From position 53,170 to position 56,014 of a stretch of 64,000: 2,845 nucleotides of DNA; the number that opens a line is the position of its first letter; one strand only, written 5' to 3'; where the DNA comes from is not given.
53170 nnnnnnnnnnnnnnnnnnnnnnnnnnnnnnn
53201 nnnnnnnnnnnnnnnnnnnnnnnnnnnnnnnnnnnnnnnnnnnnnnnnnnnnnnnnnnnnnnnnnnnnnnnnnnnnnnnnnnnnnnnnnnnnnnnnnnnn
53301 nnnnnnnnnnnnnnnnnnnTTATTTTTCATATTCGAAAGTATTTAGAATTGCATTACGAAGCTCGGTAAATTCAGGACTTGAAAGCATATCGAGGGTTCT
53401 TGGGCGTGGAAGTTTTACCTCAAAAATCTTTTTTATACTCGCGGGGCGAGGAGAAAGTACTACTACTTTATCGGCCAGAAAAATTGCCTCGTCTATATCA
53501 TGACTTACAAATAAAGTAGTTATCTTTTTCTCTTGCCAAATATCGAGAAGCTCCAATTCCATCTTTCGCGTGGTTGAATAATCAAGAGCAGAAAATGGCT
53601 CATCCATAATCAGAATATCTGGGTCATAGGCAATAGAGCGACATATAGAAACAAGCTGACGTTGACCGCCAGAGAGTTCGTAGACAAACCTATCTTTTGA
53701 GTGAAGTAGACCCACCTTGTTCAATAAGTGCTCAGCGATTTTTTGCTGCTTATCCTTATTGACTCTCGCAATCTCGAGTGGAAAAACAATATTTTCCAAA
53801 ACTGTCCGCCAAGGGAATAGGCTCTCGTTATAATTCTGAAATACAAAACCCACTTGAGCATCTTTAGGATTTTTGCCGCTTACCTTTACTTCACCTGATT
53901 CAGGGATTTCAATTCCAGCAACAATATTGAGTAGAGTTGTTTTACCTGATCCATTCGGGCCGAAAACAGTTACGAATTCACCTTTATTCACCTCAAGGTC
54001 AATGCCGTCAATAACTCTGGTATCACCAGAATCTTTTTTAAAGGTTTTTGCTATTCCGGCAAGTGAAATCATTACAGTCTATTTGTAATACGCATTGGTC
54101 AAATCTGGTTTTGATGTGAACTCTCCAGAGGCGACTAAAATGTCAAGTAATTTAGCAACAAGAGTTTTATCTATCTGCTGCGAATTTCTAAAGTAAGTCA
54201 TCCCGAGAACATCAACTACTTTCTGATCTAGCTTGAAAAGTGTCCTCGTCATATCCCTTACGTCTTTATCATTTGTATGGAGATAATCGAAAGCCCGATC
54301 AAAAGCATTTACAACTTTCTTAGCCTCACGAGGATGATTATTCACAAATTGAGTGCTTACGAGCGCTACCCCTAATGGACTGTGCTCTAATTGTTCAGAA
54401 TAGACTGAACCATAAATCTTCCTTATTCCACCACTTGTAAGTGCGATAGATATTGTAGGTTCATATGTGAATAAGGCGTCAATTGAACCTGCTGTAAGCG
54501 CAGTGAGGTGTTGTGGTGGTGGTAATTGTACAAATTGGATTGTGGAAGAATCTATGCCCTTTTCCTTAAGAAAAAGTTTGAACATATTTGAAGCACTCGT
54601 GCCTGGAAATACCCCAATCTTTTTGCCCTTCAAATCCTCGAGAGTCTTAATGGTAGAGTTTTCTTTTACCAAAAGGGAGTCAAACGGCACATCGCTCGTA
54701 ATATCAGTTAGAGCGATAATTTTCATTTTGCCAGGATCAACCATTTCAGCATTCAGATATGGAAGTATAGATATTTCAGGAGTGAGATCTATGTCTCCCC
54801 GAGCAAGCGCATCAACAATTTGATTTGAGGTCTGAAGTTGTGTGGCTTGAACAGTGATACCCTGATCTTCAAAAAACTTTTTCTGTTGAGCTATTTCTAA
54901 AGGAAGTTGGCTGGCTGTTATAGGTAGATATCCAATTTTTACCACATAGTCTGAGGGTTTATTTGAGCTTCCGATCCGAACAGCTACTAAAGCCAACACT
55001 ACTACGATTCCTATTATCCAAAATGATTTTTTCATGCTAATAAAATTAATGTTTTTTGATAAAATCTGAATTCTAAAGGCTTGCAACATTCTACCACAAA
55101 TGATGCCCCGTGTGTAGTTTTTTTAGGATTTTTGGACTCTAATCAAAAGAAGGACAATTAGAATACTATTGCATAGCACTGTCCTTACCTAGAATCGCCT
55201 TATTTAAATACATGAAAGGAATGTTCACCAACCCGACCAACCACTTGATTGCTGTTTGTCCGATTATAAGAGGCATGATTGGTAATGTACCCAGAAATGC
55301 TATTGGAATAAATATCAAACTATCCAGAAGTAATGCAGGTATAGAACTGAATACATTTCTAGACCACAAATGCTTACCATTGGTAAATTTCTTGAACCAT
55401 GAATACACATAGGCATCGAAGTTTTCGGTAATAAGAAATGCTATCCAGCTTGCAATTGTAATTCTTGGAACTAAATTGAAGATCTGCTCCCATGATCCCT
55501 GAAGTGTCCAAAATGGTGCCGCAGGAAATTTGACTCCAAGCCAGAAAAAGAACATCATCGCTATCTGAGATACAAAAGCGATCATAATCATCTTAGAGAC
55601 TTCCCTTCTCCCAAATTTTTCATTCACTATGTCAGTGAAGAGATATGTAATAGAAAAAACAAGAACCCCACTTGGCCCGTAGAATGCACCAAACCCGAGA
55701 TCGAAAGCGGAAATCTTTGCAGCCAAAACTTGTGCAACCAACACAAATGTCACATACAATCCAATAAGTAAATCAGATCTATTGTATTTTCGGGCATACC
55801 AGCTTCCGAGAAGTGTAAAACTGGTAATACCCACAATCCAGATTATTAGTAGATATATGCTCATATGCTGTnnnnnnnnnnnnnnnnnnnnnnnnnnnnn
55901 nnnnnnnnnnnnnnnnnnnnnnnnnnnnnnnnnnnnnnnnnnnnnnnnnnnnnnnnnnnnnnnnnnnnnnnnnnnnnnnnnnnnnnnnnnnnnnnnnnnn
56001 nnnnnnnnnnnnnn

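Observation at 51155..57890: Candidate 7-deazapurine (queuosine-precursor) salvage operon built around an ABC transporter with two SsuA/ThiY-like binding proteins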

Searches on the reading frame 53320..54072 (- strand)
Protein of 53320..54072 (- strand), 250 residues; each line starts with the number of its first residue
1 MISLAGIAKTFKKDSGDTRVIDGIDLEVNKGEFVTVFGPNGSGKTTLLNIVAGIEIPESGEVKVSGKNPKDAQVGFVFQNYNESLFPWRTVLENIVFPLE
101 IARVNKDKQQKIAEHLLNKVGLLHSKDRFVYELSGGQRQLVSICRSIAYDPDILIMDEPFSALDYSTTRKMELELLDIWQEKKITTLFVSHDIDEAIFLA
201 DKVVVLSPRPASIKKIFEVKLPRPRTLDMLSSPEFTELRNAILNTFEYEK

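Call 3: search_protein_families(library=pfam, proteins=[window:53320-54072:-], max_evalue=0.01)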
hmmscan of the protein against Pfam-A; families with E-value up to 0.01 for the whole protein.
window:53320-54072:- (250 aa): 9 families
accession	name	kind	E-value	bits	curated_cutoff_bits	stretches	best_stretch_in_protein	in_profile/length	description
PF00005.33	ABC_tran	-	8.6e-33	114.3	25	1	22-160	2-136/137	ABC transporter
PF13304.12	AAA_21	-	7.1e-07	30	27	1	35-54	3-22/304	AAA domain, putative AbiEii toxin, Type IV TA system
PF02463.25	SMC_N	-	4.8e-06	26.6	40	0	31-49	24-42/220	RecF/RecN/SMC N terminal domain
PF13476.12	AAA_23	-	0.0011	20.1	27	1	25-50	14-38/201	AAA domain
PF13166.12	AAA_13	-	0.0011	18.2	36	1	35-115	20-101/713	AAA domain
PF13401.12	AAA_22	-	0.003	18.3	27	0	32-126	6-64/130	AAA domain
PF00004.35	AAA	-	0.0068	17.3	21.2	0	35-119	2-91/131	ATPase family associated with various cellular activities (AAA)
PF13555.12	AAA_29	-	0.007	16.5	27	0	24-48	15-39/61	P-loop containing region of AAA domain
PF01637.24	ATPase_2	-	0.0093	16.2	33.2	0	27-51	16-40/225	ATPase domain predominantly from Archaea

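Call 4: search_protein_families(library=ncbifam, proteins=[window:53320-54072:-], max_evalue=0.01)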
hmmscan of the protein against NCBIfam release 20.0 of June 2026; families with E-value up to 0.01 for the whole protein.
window:53320-54072:- (250 aa): 190 families (the best 25 are shown)
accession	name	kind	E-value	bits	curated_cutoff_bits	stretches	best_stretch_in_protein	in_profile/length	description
NF040729.1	ABC_ATP_SaoA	equivalog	2.8e-64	216.9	360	1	2-244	2-241/248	ABC transporter ATP-binding protein SaoA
TIGR01184.1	ntrCD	subfamily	1.1e-60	205.1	291.8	1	21-244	1-228/230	nitrate ABC transporter ATP-binding protein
NF008421.0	PRK11248.1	equivalog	2.3e-59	200.9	357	1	16-244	12-245/255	taurine ABC transporter ATP-binding subunit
TIGR03265.1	PhnT2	equivalog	3.9e-54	184.2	457.7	1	10-207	9-209/353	putative 2-aminoethylphosphonate ABC transporter ATP-binding protein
TIGR00968.1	3a0106s01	subfamily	8.5e-54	182.6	342.75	1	10-207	5-205/237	sulfate ABC transporter ATP-binding protein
NF043075.1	MMSYN1_0197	equivalog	8.6e-53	179.5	550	1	9-207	6-207/341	spermidine/putrescine ABC transporter ATP-binding protein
NF006987.0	PRK09452.1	equivalog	1.2e-51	175.5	482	1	2-207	18-222/378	spermidine/putrescine ABC transporter ATP-binding protein PotA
NF040933.2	ABC_arch_GlcV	equivalog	8.9e-50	169.5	450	1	2-207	3-216/357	glucose ABC transporter ATP-binding protein GlcV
NF008105.0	PRK10851.1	equivalog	1.8e-49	168.4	502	1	10-207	7-211/362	sulfate/thiosulfate ABC transporter ATP-binding protein CysA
NF008653.0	PRK11650.1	subfamily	3.1e-48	164.7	432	1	2-207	4-209/357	sn-glycerol-3-phosphate ABC transporter ATP-binding protein UgpC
TIGR01186.1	proV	subfamily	1e-46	159.7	326.6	1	14-206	2-203/363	betaine/proline/choline family ABC transporter ATP-binding protein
TIGR01187.1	potA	subfamily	2.6e-46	158.2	355.6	1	37-207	2-175/325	polyamine ABC transporter ATP-binding protein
NF040840.2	tungstate_WtpC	equivalog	6.9e-46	157.1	440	1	20-207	15-205/347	tungstate ABC transporter ATP-binding protein WtpC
NF008233.0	PRK11000.1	equivalog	1.4e-43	149.2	568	1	10-208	8-209/369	maltose/maltodextrin ABC transporter ATP-binding protein MalK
NF008513.0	PRK11432.1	equivalog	2.1e-43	148.6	496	1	9-207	10-211/351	ferric ABC transporter ATP-binding protein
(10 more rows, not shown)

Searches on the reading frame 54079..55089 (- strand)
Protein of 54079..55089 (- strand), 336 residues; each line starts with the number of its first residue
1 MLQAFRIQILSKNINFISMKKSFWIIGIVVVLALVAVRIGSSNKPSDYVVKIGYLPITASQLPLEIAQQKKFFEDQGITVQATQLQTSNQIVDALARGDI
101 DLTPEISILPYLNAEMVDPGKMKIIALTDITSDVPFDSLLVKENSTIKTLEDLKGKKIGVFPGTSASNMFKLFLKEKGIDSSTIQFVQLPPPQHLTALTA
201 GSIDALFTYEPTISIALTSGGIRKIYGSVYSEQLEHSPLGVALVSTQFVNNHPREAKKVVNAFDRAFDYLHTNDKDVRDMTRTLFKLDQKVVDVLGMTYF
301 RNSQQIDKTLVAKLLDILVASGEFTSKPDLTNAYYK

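Call 3: search_protein_families(library=pfam, proteins=[window:54079-55089:-], max_evalue=0.01)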
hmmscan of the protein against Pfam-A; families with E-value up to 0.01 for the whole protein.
window:54079-55089:- (336 aa): 6 families
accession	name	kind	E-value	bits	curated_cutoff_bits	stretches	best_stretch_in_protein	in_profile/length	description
PF13379.11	NMT1_2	-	1.4e-22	81.2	24.7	1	46-276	4-242/252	NMT1-like family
PF09084.16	NMT1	-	3.2e-20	73.4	20.5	1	63-273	6-212/216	NMT1/THI5 like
PF04069.17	OpuAC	-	5.3e-10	39.8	21.2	1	50-217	3-185/257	Substrate binding domain of ABC-type glycine betaine transport system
PF12974.12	Phosphonate-bd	-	1.5e-07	31.5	27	1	77-219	28-173/242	ABC transporter, phosphonate, periplasmic substrate-binding protein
PF16868.10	NMT1_3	-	2.9e-07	30.8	27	1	70-209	23-167/289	NMT1-like family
PF03180.19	Lipoprotein_9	-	6.7e-06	25.9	27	1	50-177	1-119/236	NlpA lipoprotein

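Call 4: search_protein_families(library=ncbifam, proteins=[window:54079-55089:-], max_evalue=0.01)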
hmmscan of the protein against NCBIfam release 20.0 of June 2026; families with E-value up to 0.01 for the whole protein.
window:54079-55089:- (336 aa): 14 families
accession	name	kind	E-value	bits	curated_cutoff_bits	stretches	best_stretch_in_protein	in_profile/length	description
TIGR01728.1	SsuA_fam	subfamily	7.6e-38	130.4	163.5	1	50-333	1-283/290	aliphatic sulfonate ABC transporter substrate-binding protein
NF008588.0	PRK11553.1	subfamily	1.7e-18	66.7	299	1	26-273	7-243/319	aliphatic sulfonate ABC transporter substrate-binding protein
TIGR01729.1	taurine_ABC_bnd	equivalog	9e-18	64.7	304.25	1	65-316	13-268/300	taurine ABC transporter substrate-binding protein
NF040735.1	SBP_SaoX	equivalog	1.7e-13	50.4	300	1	46-310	1-255/330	ABC transporter substrate-binding subunit SaoX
NF008553.0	PRK11480.1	equivalog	3.1e-12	46.3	490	1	59-274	31-240/320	taurine ABC transporter substrate-binding protein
TIGR02122.1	TRAP_TAXI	subfamily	7.9e-11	41.4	84.35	1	19-209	1-197/320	TAXI family TRAP transporter solute-binding subunit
TIGR01096.1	3A0103s03R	subfamily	1.9e-08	34.1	256.35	1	117-270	93-236/250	lysine/arginine/ornithine ABC transporter substrate-binding protein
TIGR01098.1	3A0109s03R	subfamily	3e-06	26.9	112.05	1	19-169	1-154/253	phosphate/phosphite/phosphonate ABC transporter substrate-binding protein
TIGR03427.1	ABC_peri_uca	equivalog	4.8e-06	26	333.9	1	136-285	90-233/328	putative urea ABC transporter substrate-binding protein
NF011965.0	PRK15437.1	equivalog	2e-05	24.3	459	1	125-224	103-198/260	histidine ABC transporter substrate-binding protein HisJ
TIGR04262.1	orph_peri_GRRM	subfamily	0.00011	21.6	190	1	66-206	33-156/257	extracellular substrate binding-like orphan protein GrrP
NF049985.1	SBP_like_Rv1680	exception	0.00016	21.5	400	1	71-188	23-140/268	Rv1680 family SBP-like protein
NF007029.0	PRK09495.1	equivalog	0.0015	18.4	303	1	122-242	98-210/248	glutamine ABC transporter substrate-binding protein GlnH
TIGR03431.1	PhnD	equivalog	0.0051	16.2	261.1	1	77-165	58-145/288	phosphonate ABC transporter substrate-binding protein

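Call 50: search_solved_structures(query=window:54079-55089:-, max_evalue=0.001)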
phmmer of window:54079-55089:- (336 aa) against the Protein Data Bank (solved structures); distinct sequences matched with E-value up to 0.001: 20.
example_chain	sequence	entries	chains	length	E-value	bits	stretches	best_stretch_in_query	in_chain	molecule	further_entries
3qsl_A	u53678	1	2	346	5.9e-15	58.6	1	47-271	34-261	Putative exported protein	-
2x26_A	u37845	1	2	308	2.5e-13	53.3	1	137-225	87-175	PERIPLASMIC ALIPHATIC SULPHONATES-BINDING PROTEIN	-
6ssy_A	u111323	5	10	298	3.4e-10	43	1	60-273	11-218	Taurine-binding periplasmic protein | Taurine ABC transporter substrate-binding protein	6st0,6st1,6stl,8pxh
3uif_A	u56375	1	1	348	3.4e-10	43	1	122-272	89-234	Sulfonate ABC transporter, periplasmic sulfonate-binding protein SsuA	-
3e4r_A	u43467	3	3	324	1.3e-09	41.1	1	51-223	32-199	Nitrate transport protein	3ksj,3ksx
9uai_E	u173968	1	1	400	8.9e-07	31.8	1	50-212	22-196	Nitrate transport ATP-binding subunits C and D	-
9uak_A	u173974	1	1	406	9.2e-07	31.7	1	50-212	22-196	C terminal regulatory domain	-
9u9z_C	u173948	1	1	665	2.7e-06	30.2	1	50-212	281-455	CmpC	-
9ua1_C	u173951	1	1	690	2.9e-06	30.1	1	50-212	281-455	CmpC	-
9ua0_C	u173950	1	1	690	2.9e-06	30.1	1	50-212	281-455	CmpC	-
6h30_A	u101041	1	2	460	1.6e-05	27.6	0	144-220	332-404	Glutamine ABC transporter permease and substrate binding protein protein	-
4zv1_A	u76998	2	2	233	7.1e-05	25.5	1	138-219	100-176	AncQR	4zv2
4nmy_A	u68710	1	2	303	7.2e-05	25.5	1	55-291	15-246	ABC-type transport system, extracellular solute-binding protein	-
2i48_A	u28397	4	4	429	0.00019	24.2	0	44-262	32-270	Bicarbonate transporter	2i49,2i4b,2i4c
2m8c_A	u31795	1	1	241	0.00021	24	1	122-224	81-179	Cationic amino acid ABC transporter, periplasmic binding protein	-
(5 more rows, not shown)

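Call 59: find_homologous_proteins(query=window:54079-55089:-, max_evalue=1e-10)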
Query window:54079-55089:- (336 aa): 171 proteins with E <= 1e-10 among 5043 candidates; the best 120 are listed.
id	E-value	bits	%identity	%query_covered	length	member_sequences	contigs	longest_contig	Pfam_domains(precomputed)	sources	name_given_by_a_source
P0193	3.0e-199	679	99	95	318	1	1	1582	PF13379.12,PF04069.18,PF03180.20,PF09084.17,PF16868.11,PF12974.13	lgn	-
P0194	4.6e-199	678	99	95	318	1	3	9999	PF13379.12,PF04069.18,PF03180.20,PF09084.17,PF16868.11,PF12974.13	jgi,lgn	jgi:ABC-type nitrate/sulfonate/bicarbonate transport system substrate-binding protein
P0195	1.0e-182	624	86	100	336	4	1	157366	PF13379.12,PF04069.18,PF09084.17,PF12974.13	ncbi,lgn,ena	-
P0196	3.5e-120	419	58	95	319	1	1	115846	PF13379.12,PF09084.17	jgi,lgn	jgi:ABC-type nitrate/sulfonate/bicarbonate transport system substrate-binding protein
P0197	2.2e-119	416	61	91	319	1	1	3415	PF13379.12,PF04069.18,PF09084.17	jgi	-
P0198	2.7e-118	413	60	95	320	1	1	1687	PF13379.12,PF04069.18,PF09084.17,PF12974.13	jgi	jgi:NitT/TauT family transport system substrate-binding protein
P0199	4.9e-118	412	61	88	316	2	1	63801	PF13379.12,PF09084.17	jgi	-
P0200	3.1e-117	409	56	95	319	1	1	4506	PF13379.12,PF04069.18,PF09084.17,PF12974.13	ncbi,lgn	-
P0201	2.2e-115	403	59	88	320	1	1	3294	PF13379.12,PF04069.18,PF09084.17,PF12974.13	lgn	-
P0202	8.5e-113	395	59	88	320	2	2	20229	PF13379.12,PF04069.18,PF09084.17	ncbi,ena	-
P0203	4.0e-111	389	54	95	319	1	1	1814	PF13379.12,PF09084.17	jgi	jgi:ABC-type nitrate/sulfonate/bicarbonate transport system substrate-binding protein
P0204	7.8e-111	388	59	88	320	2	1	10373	PF13379.12,PF04069.18,PF09084.17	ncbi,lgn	ncbi:MAG: NrtA/SsuA/CpmA family ABC transporter substrate-binding protein [Candidatus Moraniibacteri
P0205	9.6e-109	382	54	95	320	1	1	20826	PF13379.12,PF04069.18,PF09084.17,PF12974.13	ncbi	-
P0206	3.9e-108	380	56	89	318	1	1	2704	PF13379.12,PF04069.18,PF09084.17,PF12974.13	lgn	-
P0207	4.9e-106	373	56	88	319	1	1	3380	PF13379.12,PF04069.18,PF09084.17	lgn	-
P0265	7.5e-67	244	40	95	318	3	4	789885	PF13379.12,PF09084.17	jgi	jgi:ABC-type nitrate/sulfonate/bicarbonate transport system substrate-binding protein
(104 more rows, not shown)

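Call 60: find_encoding_contigs(protein=P0196, flank=7000, max_places=1)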
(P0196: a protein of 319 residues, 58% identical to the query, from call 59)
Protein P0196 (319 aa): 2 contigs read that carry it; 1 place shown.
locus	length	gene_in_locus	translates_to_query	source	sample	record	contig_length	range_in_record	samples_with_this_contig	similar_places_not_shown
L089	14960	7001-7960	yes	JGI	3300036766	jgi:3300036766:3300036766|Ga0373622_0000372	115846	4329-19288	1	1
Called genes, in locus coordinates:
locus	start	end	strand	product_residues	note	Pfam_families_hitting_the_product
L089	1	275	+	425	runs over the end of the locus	PF01555:N6_N4_Mtase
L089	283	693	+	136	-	-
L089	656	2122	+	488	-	-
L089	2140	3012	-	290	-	PF00565:SNase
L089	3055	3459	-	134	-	-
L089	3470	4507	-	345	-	PF01471:PG_binding_1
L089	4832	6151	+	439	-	PF00239:Resolvase, PF07508:Recombinase, PF13408:Zn_ribbon_recom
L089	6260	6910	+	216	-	-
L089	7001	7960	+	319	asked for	PF13379:NMT1_2, PF09084:NMT1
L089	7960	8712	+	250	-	PF02463:SMC_N, PF00005:ABC_tran, PF13304:AAA_21 (faint)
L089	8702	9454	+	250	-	PF00528:BPD_transp_1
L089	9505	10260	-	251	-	PF18760:ART-PolyVal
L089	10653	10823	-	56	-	-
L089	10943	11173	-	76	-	-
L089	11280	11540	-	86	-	-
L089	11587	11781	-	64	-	-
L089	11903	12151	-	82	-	-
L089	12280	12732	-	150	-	PF09424:YqeY, PF02637:GatB_Yqey (weak)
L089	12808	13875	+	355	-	PF02646:RmuC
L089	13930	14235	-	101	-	-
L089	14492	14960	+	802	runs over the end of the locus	PF00133:tRNA-synt_1, PF09334:tRNA-synt_1g, PF13603:tRNA-synt_1_2, PF00133:tRNA-synt_1, PF08264:Anticodon_1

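Call 61: find_encoding_contigs(protein=P0199, flank=7000, max_places=1)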
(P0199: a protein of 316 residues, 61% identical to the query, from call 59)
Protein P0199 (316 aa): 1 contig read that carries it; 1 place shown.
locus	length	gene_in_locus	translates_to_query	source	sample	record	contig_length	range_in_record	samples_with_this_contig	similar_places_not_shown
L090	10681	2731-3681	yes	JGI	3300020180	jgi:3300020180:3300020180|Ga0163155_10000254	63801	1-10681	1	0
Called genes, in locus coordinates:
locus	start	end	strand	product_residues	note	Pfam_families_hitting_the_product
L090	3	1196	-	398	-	?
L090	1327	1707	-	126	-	-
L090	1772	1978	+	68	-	PF13560:HTH_31, PF12844:HTH_19, PF13443:HTH_26, PF01381:HTH_3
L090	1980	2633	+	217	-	-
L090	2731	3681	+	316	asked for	PF13379:NMT1_2, PF09084:NMT1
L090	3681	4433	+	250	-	PF02463:SMC_N (weak), PF00005:ABC_tran, PF13304:AAA_21 (faint)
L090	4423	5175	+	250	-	PF00528:BPD_transp_1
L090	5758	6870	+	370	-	PF01326:PPDK_N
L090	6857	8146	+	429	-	PF00391:PEP-utilizers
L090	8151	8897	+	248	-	-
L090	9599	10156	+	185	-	-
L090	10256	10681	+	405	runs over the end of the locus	-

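Call 62: find_encoding_contigs(protein=P0265, flank=7000, max_places=1)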
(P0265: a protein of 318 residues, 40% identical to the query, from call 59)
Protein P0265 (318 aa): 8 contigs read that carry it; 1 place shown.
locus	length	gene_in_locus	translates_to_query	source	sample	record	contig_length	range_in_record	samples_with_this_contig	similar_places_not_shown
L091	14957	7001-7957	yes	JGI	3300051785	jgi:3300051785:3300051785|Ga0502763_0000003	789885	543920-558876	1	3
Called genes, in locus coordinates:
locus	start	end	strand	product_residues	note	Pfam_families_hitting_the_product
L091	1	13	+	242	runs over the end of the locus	PF01978:TrmB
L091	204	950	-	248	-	PF00849:PseudoU_synth_2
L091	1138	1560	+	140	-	PF07963:N_methyl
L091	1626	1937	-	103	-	-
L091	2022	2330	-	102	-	-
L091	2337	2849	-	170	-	-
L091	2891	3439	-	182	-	PF05137:PilN (weak)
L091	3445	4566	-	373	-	PF11104:PilM_2, PF14450:FtsA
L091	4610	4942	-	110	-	PF01588:tRNA_bind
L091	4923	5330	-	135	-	PF03652:RuvX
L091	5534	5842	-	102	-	-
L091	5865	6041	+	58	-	-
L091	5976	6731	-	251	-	PF01978:TrmB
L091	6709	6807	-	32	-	-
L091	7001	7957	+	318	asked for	PF13379:NMT1_2, PF09084:NMT1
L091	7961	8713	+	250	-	PF00005:ABC_tran, PF02463:SMC_N (faint), PF13304:AAA_21 (faint)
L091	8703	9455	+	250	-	PF00528:BPD_transp_1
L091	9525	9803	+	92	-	-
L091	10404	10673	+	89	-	-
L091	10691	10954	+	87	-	PF15738:YafQ_toxin, PF05016:ParE_toxin (weak)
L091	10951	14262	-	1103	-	PF10101:DUF2339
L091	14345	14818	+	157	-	-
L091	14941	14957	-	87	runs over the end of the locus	-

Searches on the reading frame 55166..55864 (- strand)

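Call 3: search_protein_families(library=pfam, proteins=[window:55166-55864:-], max_evalue=0.01)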
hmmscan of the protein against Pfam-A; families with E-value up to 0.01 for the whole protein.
window:55166-55864:- (232 aa): 1 family
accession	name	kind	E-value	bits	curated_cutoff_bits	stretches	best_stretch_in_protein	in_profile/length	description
PF02592.20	Vut_1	-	1e-44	153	27.2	1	65-220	2-151/152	Putative vitamin uptake transporter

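Call 4: search_protein_families(library=ncbifam, proteins=[window:55166-55864:-], max_evalue=0.01)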
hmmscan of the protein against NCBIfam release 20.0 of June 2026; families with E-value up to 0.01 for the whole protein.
window:55166-55864:- (232 aa): 2 families
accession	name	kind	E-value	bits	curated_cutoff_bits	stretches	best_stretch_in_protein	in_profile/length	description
TIGR00697.1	TIGR00697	equivalog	6.3e-33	114.3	50.95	1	38-225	7-198/201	queuosine precursor transporter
NF008406.0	PRK11212.1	equivalog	1.4e-07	31.3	252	1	56-191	35-164/221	7-cyano-7-deazaguanine/7-aminomethyl-7-deazaguanine transporter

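Call 73: search_protein_families(library=phrogs, proteins=[window:55166-55864:-], max_evalue=0.001)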
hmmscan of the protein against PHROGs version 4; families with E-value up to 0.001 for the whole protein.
window:55166-55864:- (232 aa): 1 family
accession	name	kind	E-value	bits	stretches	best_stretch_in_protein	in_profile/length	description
phrog_4899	-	unknown function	4.8e-23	83.1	1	31-210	8-162/175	-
